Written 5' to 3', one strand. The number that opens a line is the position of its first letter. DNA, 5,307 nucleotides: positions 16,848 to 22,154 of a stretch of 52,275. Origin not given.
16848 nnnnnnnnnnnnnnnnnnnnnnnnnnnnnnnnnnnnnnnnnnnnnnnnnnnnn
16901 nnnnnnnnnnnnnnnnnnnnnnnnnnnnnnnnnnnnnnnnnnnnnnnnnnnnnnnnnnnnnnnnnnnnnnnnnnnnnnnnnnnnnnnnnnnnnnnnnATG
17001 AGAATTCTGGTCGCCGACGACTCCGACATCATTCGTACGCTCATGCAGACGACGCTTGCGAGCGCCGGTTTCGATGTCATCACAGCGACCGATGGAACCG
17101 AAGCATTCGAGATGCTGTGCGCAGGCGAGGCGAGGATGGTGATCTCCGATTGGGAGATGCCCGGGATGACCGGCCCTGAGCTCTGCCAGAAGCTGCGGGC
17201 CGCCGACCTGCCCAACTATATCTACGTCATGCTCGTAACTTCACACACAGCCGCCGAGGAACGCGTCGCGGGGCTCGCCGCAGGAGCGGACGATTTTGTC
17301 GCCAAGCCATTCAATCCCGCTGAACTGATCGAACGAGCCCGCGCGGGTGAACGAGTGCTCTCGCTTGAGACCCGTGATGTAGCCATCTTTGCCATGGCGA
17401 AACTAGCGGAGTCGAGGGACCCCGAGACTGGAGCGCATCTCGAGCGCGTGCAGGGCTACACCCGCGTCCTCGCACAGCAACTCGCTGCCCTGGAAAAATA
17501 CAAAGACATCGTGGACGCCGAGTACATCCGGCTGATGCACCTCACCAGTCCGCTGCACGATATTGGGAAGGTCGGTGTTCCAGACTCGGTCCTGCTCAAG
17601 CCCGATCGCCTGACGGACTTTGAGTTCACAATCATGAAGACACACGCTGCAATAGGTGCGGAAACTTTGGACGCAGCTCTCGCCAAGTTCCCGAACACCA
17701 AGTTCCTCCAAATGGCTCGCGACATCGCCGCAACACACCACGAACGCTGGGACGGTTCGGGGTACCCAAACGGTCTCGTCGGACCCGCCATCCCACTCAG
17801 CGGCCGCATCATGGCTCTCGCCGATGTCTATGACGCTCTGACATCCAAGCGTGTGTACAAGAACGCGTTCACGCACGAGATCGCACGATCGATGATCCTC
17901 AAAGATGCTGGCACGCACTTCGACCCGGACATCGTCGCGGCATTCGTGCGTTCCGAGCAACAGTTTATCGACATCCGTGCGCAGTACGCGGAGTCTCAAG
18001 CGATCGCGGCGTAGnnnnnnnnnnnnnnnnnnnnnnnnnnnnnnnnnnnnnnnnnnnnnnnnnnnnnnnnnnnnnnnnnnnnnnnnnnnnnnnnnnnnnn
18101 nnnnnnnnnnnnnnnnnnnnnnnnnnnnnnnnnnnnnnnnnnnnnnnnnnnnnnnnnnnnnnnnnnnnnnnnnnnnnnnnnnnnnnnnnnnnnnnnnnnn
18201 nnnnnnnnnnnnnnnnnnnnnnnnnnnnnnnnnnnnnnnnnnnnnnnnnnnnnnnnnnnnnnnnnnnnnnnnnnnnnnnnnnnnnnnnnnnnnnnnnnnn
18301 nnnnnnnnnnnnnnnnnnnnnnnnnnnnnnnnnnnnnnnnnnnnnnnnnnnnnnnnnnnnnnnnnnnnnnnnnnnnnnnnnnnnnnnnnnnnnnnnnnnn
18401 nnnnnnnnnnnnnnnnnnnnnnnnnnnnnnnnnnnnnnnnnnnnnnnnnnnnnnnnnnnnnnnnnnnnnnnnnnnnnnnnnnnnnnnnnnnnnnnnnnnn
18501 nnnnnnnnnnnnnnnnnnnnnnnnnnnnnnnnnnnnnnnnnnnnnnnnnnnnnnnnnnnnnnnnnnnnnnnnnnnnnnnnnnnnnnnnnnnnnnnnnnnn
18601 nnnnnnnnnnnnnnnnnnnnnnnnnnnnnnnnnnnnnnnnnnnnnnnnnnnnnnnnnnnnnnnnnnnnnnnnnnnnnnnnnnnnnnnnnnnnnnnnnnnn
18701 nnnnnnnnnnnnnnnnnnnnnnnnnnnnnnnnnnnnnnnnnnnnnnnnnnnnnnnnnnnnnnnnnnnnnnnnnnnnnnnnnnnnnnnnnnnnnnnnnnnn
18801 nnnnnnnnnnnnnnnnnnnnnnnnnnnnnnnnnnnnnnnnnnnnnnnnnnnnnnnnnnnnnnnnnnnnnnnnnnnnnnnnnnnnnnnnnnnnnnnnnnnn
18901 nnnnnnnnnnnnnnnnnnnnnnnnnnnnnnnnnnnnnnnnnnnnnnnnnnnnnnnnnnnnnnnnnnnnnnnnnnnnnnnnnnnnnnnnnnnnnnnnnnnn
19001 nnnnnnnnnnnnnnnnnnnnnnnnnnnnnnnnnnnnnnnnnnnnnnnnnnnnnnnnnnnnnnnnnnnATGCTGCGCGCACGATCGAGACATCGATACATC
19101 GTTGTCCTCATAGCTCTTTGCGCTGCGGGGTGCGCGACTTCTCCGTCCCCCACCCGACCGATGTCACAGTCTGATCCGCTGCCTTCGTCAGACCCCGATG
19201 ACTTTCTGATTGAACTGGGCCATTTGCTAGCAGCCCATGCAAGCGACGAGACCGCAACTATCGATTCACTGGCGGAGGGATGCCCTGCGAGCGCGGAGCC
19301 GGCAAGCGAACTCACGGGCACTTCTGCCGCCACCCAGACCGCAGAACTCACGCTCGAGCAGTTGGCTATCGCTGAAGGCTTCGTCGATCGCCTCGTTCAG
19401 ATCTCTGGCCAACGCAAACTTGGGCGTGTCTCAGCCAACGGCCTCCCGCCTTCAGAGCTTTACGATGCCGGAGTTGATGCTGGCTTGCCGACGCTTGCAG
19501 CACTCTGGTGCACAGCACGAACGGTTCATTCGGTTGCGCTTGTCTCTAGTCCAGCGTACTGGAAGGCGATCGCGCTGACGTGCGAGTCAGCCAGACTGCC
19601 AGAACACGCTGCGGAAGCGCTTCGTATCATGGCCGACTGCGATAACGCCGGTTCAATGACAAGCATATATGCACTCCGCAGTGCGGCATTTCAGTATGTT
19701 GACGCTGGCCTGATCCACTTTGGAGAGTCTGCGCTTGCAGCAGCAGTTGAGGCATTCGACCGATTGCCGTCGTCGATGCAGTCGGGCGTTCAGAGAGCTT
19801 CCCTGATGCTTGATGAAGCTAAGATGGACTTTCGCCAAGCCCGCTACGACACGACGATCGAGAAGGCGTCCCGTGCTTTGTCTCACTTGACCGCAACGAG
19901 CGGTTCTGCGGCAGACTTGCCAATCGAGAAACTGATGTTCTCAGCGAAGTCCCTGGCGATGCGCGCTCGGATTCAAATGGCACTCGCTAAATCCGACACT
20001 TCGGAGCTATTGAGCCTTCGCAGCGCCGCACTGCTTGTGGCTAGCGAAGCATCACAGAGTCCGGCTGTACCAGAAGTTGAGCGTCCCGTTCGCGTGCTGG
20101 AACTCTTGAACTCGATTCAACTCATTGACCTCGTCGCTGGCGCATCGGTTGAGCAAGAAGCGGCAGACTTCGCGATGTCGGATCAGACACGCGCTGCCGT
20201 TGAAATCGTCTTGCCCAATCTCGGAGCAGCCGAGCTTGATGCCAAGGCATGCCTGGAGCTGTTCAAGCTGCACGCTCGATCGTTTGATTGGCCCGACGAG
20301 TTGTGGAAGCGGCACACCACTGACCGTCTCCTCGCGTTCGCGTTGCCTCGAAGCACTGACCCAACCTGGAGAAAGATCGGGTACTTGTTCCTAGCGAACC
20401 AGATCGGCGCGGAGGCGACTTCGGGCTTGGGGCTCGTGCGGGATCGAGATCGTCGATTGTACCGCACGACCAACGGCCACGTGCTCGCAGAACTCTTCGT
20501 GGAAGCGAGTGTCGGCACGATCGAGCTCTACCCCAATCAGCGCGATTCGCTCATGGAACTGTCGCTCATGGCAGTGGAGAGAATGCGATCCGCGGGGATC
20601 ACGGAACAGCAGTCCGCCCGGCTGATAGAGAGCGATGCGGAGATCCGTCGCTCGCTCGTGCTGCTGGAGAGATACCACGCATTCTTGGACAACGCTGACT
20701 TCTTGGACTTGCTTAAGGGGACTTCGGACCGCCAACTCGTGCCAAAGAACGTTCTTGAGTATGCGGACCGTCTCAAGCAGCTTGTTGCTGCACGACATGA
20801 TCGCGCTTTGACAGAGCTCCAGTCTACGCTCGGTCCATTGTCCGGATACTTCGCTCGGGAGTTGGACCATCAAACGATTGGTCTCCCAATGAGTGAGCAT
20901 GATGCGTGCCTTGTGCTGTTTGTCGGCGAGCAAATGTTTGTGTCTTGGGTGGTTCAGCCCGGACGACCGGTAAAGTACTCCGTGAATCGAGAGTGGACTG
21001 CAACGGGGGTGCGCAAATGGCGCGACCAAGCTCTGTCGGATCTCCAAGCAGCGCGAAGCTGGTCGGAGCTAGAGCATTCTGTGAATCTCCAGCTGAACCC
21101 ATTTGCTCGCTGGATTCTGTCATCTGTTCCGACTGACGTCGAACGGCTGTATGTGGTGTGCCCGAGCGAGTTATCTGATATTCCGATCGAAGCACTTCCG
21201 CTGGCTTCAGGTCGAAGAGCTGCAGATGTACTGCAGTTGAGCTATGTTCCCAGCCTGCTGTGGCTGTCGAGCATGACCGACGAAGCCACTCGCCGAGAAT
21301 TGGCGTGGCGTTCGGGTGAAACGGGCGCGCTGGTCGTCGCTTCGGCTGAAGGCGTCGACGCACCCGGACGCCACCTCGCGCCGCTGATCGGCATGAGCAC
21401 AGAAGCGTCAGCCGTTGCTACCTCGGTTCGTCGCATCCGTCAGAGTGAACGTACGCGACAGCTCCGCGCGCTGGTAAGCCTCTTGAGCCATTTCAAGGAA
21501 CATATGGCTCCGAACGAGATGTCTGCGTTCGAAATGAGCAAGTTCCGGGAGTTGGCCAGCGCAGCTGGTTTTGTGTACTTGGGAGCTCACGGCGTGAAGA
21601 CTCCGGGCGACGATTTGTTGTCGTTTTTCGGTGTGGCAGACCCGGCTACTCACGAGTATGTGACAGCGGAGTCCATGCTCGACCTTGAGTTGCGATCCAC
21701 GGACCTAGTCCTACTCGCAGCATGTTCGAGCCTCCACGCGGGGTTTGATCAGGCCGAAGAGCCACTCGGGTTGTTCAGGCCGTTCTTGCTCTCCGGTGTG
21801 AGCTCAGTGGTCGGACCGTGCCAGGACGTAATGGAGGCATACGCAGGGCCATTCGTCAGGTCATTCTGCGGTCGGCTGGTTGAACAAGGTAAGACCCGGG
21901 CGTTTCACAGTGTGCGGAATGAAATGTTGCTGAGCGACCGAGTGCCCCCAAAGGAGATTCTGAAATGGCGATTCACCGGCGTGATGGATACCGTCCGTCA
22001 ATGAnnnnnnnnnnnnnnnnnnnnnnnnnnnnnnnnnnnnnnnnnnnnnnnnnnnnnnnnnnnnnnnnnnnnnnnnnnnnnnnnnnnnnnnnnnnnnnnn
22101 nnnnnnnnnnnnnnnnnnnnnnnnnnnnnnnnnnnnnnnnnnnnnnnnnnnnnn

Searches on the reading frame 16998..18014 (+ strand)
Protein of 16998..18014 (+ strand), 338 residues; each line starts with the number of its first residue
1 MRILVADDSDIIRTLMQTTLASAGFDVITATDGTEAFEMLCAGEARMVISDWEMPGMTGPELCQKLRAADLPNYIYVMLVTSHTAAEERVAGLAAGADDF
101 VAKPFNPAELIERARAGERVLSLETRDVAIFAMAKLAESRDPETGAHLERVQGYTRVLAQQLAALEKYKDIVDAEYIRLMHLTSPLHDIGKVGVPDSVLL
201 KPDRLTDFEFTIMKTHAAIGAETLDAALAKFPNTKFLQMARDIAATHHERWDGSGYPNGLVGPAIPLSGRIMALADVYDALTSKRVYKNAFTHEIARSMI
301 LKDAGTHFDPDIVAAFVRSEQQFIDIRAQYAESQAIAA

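Call 10: search_protein_families(library=pfam, proteins=[window:16998-18014:+])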
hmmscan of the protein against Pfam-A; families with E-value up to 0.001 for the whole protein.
window:16998-18014:+ (338 aa): 3 families
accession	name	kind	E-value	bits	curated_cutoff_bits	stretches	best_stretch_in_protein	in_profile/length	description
PF13487.12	HD_5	-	3e-29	102.4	27.2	1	133-312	3-170/170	HD domain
PF00072.30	Response_reg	-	7e-27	94.2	30.2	1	3-114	1-110/111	Response regulator receiver domain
PF01966.28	HD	-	2.1e-14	54.3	22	1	146-280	3-115/116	HD domain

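Call 62: search_protein_families(library=padloc, proteins=[window:16998-18014:+], max_evalue=0.001)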
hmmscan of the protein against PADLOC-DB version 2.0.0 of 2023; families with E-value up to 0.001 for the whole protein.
window:16998-18014:+ (338 aa): 0 families

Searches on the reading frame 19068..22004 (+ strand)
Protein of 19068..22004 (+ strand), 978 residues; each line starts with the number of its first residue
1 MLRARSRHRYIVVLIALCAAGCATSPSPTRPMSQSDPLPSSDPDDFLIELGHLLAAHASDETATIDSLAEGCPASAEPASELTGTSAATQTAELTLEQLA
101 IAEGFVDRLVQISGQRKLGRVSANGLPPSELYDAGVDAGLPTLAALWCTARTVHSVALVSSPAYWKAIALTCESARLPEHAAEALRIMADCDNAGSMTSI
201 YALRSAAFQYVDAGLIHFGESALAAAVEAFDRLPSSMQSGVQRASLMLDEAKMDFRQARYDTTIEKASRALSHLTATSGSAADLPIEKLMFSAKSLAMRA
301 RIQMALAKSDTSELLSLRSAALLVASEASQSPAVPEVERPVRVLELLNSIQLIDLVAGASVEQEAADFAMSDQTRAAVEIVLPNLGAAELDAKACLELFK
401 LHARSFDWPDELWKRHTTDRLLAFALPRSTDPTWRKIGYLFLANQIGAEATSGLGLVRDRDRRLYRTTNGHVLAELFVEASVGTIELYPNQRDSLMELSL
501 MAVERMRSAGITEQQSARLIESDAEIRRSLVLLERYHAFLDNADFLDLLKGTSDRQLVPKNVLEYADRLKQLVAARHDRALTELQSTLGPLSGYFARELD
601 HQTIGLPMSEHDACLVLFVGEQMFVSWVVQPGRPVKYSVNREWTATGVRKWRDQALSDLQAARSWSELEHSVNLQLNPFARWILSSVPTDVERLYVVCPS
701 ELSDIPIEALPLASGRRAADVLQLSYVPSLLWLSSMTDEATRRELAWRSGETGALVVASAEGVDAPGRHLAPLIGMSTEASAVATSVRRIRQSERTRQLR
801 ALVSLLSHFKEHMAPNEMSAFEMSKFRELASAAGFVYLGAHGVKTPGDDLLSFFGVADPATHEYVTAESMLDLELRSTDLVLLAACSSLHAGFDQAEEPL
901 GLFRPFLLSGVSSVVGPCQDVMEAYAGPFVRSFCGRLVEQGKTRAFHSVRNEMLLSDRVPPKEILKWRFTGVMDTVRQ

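Call 10: search_protein_families(library=pfam, proteins=[window:19068-22004:+])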
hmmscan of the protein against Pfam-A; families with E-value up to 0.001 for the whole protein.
window:19068-22004:+ (978 aa): 1 family
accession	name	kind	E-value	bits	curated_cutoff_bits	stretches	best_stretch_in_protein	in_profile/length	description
PF12770.12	CHAT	-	1.8e-18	67.5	24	1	688-967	21-281/289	CHAT domain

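Call 62: search_protein_families(library=padloc, proteins=[window:19068-22004:+], max_evalue=0.001)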
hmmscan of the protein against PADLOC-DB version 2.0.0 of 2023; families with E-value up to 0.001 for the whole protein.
window:19068-22004:+ (978 aa): 0 families
